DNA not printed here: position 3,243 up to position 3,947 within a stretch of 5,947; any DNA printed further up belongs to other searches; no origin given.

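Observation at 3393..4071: Two tandem, overlapping small membrane-protein genes ahead of the endolysin: atypical holin / antiholin pair?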

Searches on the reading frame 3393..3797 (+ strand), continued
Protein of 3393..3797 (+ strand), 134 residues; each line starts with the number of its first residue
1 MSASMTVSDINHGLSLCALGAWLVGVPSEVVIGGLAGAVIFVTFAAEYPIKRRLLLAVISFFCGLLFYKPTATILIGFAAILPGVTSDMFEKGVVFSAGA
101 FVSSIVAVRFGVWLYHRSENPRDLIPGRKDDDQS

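Call 49: find_homologous_proteins(query=A4, max_evalue=0.001)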
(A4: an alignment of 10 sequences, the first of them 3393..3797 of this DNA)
Query A4 (10 sequences) (134 aa, profile of the alignment): 682 proteins with E <= 0.001 among 8000 candidates; the best 120 are listed.
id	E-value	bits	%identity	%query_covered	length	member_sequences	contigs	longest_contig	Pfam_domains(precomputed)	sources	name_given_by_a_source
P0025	1.2e-47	179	72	100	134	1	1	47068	PF16931.11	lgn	-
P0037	2.2e-47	178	72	100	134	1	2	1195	PF16931.11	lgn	-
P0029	2.2e-47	178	72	100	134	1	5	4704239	PF16931.11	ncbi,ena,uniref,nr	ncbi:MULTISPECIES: putative holin [Enterobacter cloacae complex]|uniref:putative holin n=1 Tax=Enter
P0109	3.3e-47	177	67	100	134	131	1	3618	PF16931.11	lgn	-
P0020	3.7e-47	177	73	100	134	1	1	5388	PF16931.11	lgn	-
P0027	3.8e-47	177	72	100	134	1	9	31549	PF16931.11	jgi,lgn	jgi:hypothetical protein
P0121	4.6e-47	177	65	100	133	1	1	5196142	PF16931.11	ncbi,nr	ncbi:hypothetical protein HHJ33_03250 [Escherichia coli]|nr:hypothetical protein HHJ33_03250 [Escher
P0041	2.0e-46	175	72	100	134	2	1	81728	PF16931.11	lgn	-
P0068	2.0e-46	175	68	100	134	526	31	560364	PF16931.11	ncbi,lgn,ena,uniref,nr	ncbi:putative holin [Escherichia coli]|uniref:putative holin n=1 Tax=Escherichia coli TaxID=562 RepI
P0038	2.8e-46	174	72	100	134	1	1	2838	PF16931.11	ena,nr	nr:MAG TPA: holin [Caudoviricetes sp.]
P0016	4.0e-46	174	72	100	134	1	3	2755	PF16931.11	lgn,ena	-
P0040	4.7e-46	174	70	100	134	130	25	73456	PF16931.11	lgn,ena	-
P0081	4.8e-46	174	66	100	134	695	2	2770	PF16931.11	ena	-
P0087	4.8e-46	174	67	100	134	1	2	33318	PF16931.11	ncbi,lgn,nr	ncbi:hypothetical protein IIM36_003363 [Escherichia coli]|nr:hypothetical protein [Escherichia coli]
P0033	4.9e-46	174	71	100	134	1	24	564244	PF16931.11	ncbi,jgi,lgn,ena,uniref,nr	ncbi:TPA: hypothetical protein OF523_000666 [Escherichia coli]|jgi:hypothetical protein|uniref:putat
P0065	5.8e-46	173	66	100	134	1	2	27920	PF16931.11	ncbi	ncbi:putative holin [Escherichia coli]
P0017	6.4e-46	173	72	100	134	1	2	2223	PF16931.11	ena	-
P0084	7.5e-46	173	67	100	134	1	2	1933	PF16931.11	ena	-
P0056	9.4e-46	173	69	100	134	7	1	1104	PF16931.11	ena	-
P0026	1.0e-45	172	71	100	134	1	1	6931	PF16931.11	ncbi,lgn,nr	ncbi:hypothetical protein HVL97_004923 [Escherichia coli]|nr:hypothetical protein [Escherichia coli]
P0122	1.2e-45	172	66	98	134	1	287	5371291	PF16931.11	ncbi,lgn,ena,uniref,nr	ncbi:hypothetical protein GZ804_000799 [Escherichia coli]|uniref:putative holin n=1 Tax=Escherichia 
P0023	1.2e-45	172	70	100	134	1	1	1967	PF16931.11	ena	-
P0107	1.4e-45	172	67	100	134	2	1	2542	PF16931.11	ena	-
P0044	1.5e-45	172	71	100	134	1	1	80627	PF16931.11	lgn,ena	-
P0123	1.8e-45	172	67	100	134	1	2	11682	PF16931.11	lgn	-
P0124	1.9e-45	172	66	98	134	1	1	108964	PF16931.11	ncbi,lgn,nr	ncbi:hypothetical protein CKB99_001268 [Escherichia coli]|nr:hypothetical protein [Escherichia coli]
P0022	2.2e-45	171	72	100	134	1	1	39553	PF16931.11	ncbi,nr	ncbi:phage holin family protein [Escherichia coli]|nr:phage holin family protein [Escherichia coli]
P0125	2.3e-45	171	66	98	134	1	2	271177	PF16931.11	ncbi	ncbi:putative holin [Escherichia coli]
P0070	2.4e-45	171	69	100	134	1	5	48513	PF16931.11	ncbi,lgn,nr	ncbi:TPA: hypothetical protein RMM43_004699 [Escherichia coli]|nr:hypothetical protein [Escherichia 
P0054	2.5e-45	171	69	100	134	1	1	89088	PF16931.11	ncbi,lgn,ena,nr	ncbi:hypothetical protein D9E89_23260 [Escherichia coli]|nr:hypothetical protein [Escherichia coli]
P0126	3.0e-45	171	66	100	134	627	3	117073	PF16931.11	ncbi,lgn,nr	ncbi:hypothetical protein EYY98_09155 [Obesumbacterium proteus]|nr:hypothetical protein EYY98_09155 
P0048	3.0e-45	171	70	100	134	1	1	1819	PF16931.11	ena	-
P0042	3.6e-45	171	70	100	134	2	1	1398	PF16931.11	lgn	-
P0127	3.8e-45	171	66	100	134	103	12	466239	PF16931.11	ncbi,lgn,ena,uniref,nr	ncbi:hypothetical protein O3Q73_003854 [Escherichia coli]|uniref:putative holin n=1 Tax=Escherichia 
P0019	3.8e-45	171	72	100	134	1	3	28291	PF16931.11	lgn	-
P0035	4.0e-45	171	70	100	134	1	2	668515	PF16931.11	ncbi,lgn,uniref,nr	ncbi:hypothetical protein FV276_04115 [Escherichia coli]|uniref:putative holin n=1 Tax=Escherichia c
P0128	4.3e-45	171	66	100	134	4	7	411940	PF16931.11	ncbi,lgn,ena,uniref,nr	ncbi:phage holin family protein [Escherichia coli]|uniref:putative holin n=1 Tax=Escherichia TaxID=5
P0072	4.3e-45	170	70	99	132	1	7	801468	PF16931.11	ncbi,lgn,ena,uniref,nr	uniref:putative holin n=1 Tax=Hafnia alvei TaxID=569 RepID=UPI00266B88AB|nr:putative holin [Hafnia a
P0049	4.6e-45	170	71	100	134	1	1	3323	PF16931.11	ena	-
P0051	4.8e-45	170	70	100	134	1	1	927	PF16931.11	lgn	-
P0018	5.5e-45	170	71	100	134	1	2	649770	PF16931.11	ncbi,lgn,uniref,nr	ncbi:putative holin [Klebsiella quasivariicola]|uniref:putative holin n=1 Tax=Enterobacterales TaxID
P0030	5.8e-45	170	71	100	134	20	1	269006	PF16931.11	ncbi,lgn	ncbi:TPA: putative holin [Escherichia coli]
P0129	5.9e-45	170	66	100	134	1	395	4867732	PF16931.11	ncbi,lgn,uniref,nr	ncbi:hypothetical protein AMA91_004373 [Salmonella enterica subsp. enterica serovar Mbandaka]|uniref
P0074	5.9e-45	170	69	100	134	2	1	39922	PF16931.11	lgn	-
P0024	6.2e-45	170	72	100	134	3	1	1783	PF16931.11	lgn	-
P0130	6.8e-45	170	65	98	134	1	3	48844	PF16931.11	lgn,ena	-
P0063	7.9e-45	170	71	100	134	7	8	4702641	PF16931.11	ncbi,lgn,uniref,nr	ncbi:hypothetical protein HQJ30_000356 [Escherichia coli]|uniref:putative holin n=1 Tax=Escherichia 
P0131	1.1e-44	169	66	100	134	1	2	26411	PF16931.11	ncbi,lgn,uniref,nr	ncbi:putative holin [Escherichia coli]|uniref:putative holin n=1 Tax=Escherichia coli TaxID=562 RepI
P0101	1.1e-44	169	67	100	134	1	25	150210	PF16931.11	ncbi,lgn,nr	ncbi:hypothetical protein HAY23_003191 [Salmonella enterica]|nr:hypothetical protein [Salmonella ent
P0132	1.2e-44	169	66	100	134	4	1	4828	PF16931.11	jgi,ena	-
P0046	1.2e-44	169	72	100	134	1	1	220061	PF16931.11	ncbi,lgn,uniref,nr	ncbi:hypothetical protein CI724_16480 [Shigella sonnei]|uniref:putative holin n=1 Tax=Shigella sonne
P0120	1.3e-44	169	68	100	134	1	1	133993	PF16931.11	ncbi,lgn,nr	ncbi:hypothetical protein NO793_000587 [Escherichia coli]|nr:hypothetical protein [Escherichia coli]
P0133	1.3e-44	169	66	98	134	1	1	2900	PF16931.11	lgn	-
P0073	1.4e-44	169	69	100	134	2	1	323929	PF16931.11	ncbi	-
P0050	1.4e-44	169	69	100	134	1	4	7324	PF16931.11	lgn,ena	-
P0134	1.4e-44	169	65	100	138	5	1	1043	PF16931.11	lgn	-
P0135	2.2e-44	168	66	100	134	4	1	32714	PF16931.11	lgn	-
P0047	2.2e-44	168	70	100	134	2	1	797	PF16931.11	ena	-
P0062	2.2e-44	168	71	98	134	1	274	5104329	PF16931.11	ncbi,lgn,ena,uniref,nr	ncbi:hypothetical protein MMN09_000001 [Escherichia coli]|uniref:putative holin n=1 Tax=Escherichia 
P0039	2.4e-44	168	70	100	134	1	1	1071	PF16931.11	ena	-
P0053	2.5e-44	168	69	100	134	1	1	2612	PF16931.11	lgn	-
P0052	2.7e-44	168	71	99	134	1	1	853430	PF16931.11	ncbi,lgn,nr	ncbi:hypothetical protein SMC11_000573 [Cronobacter sakazakii]|nr:hypothetical protein [Cronobacter 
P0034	2.7e-44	168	72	99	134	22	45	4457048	PF16931.11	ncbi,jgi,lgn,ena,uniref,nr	ncbi:putative holin [Cronobacter dublinensis]|uniref:putative holin n=1 Tax=Cronobacter TaxID=413496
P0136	2.7e-44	168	64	100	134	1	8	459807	PF16931.11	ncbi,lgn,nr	ncbi:putative holin [Escherichia coli]|nr:hypothetical protein [Escherichia coli] ELH4747634.1 hypot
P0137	3.3e-44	168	68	100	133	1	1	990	PF16931.11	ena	-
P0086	3.5e-44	168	67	100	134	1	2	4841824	PF16931.11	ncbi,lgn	ncbi:putative holin [Escherichia coli]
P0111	3.5e-44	168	66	100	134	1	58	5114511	PF16931.11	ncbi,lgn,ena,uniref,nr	ncbi:TPA: putative holin [Escherichia coli]|uniref:putative holin n=1 Tax=Enterobacteriaceae TaxID=5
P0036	3.7e-44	167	72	100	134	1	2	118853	PF16931.11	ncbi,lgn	-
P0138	3.9e-44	167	65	98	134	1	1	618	PF16931.11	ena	-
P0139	4.1e-44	167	66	100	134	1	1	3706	PF16931.11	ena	-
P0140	4.6e-44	167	62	100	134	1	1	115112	PF16931.11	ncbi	-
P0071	4.6e-44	167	67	100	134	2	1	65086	PF16931.11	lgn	-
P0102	5.9e-44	167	66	100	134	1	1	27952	PF16931.11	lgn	-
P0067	7.2e-44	167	69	100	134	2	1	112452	PF16931.11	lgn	-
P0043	7.5e-44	166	71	100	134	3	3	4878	PF16931.11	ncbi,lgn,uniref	ncbi:putative holin [Escherichia coli]|uniref:putative holin n=2 Tax=Escherichia coli TaxID=562 RepI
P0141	7.7e-44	166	62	100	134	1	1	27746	PF16931.11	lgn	-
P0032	7.8e-44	166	70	100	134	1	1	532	PF16931.11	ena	-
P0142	8.2e-44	166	64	100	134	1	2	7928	PF16931.11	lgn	-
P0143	8.3e-44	166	69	98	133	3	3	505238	PF16931.11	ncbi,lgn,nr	ncbi:TPA: putative holin [Escherichia coli]|nr:hypothetical protein [Escherichia coli]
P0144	9.1e-44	166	66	98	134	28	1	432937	PF16931.11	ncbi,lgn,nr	ncbi:putative holin [Escherichia coli]|nr:hypothetical protein [Escherichia coli]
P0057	9.4e-44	166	69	100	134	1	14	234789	PF16931.11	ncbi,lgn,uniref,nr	ncbi:putative holin [Escherichia coli]|uniref:putative holin n=1 Tax=Escherichia coli TaxID=562 RepI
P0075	9.5e-44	166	69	100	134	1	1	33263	PF16931.11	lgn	-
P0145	1.1e-43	166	63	100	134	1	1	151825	PF16931.11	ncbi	ncbi:putative holin [Escherichia coli]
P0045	1.1e-43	166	70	100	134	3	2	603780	PF16931.11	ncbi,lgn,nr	ncbi:hypothetical protein QNZ15_000434 [Escherichia coli]|nr:hypothetical protein [Escherichia coli]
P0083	1.2e-43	166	66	100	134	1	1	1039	PF16931.11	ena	-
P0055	2.0e-43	165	67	100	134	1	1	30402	PF16931.11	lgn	-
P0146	2.1e-43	165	66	98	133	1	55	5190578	PF16931.11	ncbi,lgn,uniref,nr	ncbi:TPA: putative holin [Escherichia coli]|uniref:putative holin n=1 Tax=Escherichia coli TaxID=562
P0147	2.2e-43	165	63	100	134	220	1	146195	PF16931.11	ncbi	ncbi:putative holin [Escherichia coli]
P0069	2.4e-43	165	66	100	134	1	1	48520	PF16931.11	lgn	-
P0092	2.6e-43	165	65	100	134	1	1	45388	PF16931.11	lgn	-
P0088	3.1e-43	165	66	100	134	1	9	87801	PF16931.11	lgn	-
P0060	4.1e-43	164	69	100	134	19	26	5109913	PF16931.11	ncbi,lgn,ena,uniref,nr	ncbi:putative holin [Citrobacter amalonaticus]|uniref:putative holin n=1 Tax=Citrobacter amalonaticu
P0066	4.6e-43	164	68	99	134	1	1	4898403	PF16931.11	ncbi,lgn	ncbi:putative holin [Kosakonia cowanii]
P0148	4.6e-43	164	66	100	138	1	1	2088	PF16931.11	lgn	-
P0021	5.0e-43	164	72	100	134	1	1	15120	PF16931.11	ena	-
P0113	5.6e-43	164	66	100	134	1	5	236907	PF16931.11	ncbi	ncbi:putative holin [Escherichia coli]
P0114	5.8e-43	164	66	100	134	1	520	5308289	PF16931.11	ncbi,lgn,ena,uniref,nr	ncbi:hypothetical protein L6X20_004263 [Escherichia coli]|uniref:Holin n=1 Tax=Escherichia coli TaxI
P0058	6.0e-43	164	69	100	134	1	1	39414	PF16931.11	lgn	-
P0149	6.2e-43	164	66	98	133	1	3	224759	PF16931.11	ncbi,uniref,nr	ncbi:putative holin [Escherichia coli]|uniref:putative holin n=1 Tax=Escherichia coli TaxID=562 RepI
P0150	6.4e-43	163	66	100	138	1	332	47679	PF16931.11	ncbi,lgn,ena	-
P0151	7.0e-43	163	65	100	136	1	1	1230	PF16931.11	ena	-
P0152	7.2e-43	163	66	100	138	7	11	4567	PF16931.11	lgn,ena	-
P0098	7.7e-43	163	66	100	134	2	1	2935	PF16931.11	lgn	-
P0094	8.0e-43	163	68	99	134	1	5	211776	PF16931.11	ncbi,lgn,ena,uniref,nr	ncbi:phage holin family protein [Escherichia coli]|uniref:phage holin family protein n=1 Tax=Escheri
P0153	8.8e-43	163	66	100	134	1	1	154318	PF16931.11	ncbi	ncbi:putative holin [Escherichia coli]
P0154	9.5e-43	163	66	100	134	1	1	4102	PF16931.11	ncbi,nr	ncbi:TPA: hypothetical protein J5F96_004824 [Escherichia coli]|nr:hypothetical protein [Escherichia 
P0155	9.9e-43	163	66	98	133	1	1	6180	PF16931.11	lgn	-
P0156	1.0e-42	163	66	98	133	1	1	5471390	PF16931.11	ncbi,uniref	ncbi:putative holin [Escherichia coli]|uniref:putative holin n=1 Tax=Escherichia coli TaxID=562 RepI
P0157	1.0e-42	163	66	100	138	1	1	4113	PF16931.11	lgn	-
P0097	1.0e-42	163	66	100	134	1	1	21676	PF16931.11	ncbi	ncbi:putative holin [Escherichia coli]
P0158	1.1e-42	163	66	100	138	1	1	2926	PF16931.11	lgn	-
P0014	1.1e-42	163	74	100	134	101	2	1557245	PF16931.11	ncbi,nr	ncbi:phage holin family protein [Enterobacter hormaechei]|nr:phage holin family protein [Enterobacte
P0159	1.2e-42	163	62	99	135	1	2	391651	PF16931.11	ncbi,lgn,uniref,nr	ncbi:Uncharacterised protein [Klebsiella pneumoniae]|uniref:putative holin n=1 Tax=Klebsiella pneumo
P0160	1.3e-42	163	64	100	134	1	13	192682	PF16931.11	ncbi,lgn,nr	ncbi:TPA: hypothetical protein N6090_001927 [Escherichia coli]|nr:hypothetical protein [Escherichia 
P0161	1.4e-42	162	66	100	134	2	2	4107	PF16931.11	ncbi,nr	ncbi:TPA: hypothetical protein H7D41_004894 [Escherichia coli]|nr:hypothetical protein [Escherichia 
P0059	1.4e-42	162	69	98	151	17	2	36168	PF16931.11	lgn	-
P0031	1.6e-42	162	71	100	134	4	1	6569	PF16931.11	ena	-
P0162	1.6e-42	162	63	100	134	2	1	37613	PF16931.11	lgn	-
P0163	1.8e-42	162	66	100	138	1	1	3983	PF16931.11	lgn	-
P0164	1.9e-42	162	66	100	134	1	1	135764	PF16931.11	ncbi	ncbi:putative holin [Escherichia coli]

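Call 78: search_protein_representatives(protein=window:3393-3797:+)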
Query: 134 residues. Proteins with E-value up to 0.001 (for the whole library): 36; up to 1e-10: 22; up to 1e-30: 3. The best 36 are listed.
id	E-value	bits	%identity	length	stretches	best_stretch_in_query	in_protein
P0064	2.3e-55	202.4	70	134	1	1-132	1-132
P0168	1.1e-31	125.9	91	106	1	12-80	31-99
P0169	7.8e-31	123.1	71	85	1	53-134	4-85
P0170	1.6e-30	122.1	65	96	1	1-96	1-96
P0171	8.5e-30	119.7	61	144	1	5-113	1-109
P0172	7.2e-29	116.7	58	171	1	1-97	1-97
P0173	1.6e-26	109.2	53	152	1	1-106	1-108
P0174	8.8e-25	103.5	65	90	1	60-134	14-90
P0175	1.8e-24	102.5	59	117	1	1-113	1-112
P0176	5.9e-22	94.4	59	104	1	1-81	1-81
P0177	3.5e-21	91.9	61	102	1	1-79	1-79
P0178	8.0e-21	90.7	75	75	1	78-132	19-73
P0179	8.3e-21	90.7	91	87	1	1-53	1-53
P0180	1.3e-20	90.0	78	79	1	79-132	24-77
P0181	4.0e-18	82.0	81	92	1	82-129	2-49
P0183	2.7e-16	76.1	36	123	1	12-122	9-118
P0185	3.5e-14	69.2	44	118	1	16-121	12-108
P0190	2.6e-09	53.5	44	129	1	16-84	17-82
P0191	9.3e-09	51.7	43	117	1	17-77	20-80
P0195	1.5e-05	41.3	35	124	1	13-126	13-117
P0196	2.6e-05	40.5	32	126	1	23-125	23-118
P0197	4.3e-05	39.8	43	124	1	14-111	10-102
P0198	1.0e-04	38.6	37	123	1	7-125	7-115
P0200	2.7e-04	37.2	40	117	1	26-86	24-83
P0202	6.4e-04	36.0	29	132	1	17-102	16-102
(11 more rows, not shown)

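Call 79: predict_structure(alignment_id=A9)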
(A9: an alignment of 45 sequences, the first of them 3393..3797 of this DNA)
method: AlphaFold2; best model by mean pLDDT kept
length: 134 residues; sequences in the alignment: 45
mean_pLDDT: 73.4   pTM: 0.62
mean pLDDT of the five models: 73.4, 65.7, 63.2, 61.0, 57.5
residues with pLDDT >= 90: 0; 70-90: 94; 50-70: 26; < 50: 14
segments of 3 or more residues with pLDDT < 50: 124-130, 132-134
pLDDT, mean of each block of 10 residues (from residue 1): 66 86 86 86 73 80 82 77 66 74 81 63 47 43
secondary structure, 60 per line:
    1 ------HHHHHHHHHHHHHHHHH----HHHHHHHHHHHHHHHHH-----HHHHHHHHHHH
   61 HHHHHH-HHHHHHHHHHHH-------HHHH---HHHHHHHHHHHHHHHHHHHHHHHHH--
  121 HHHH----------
elements in order: H7-23 H28-44 H50-66 H68-79 H87-90 H94-118 H121-124
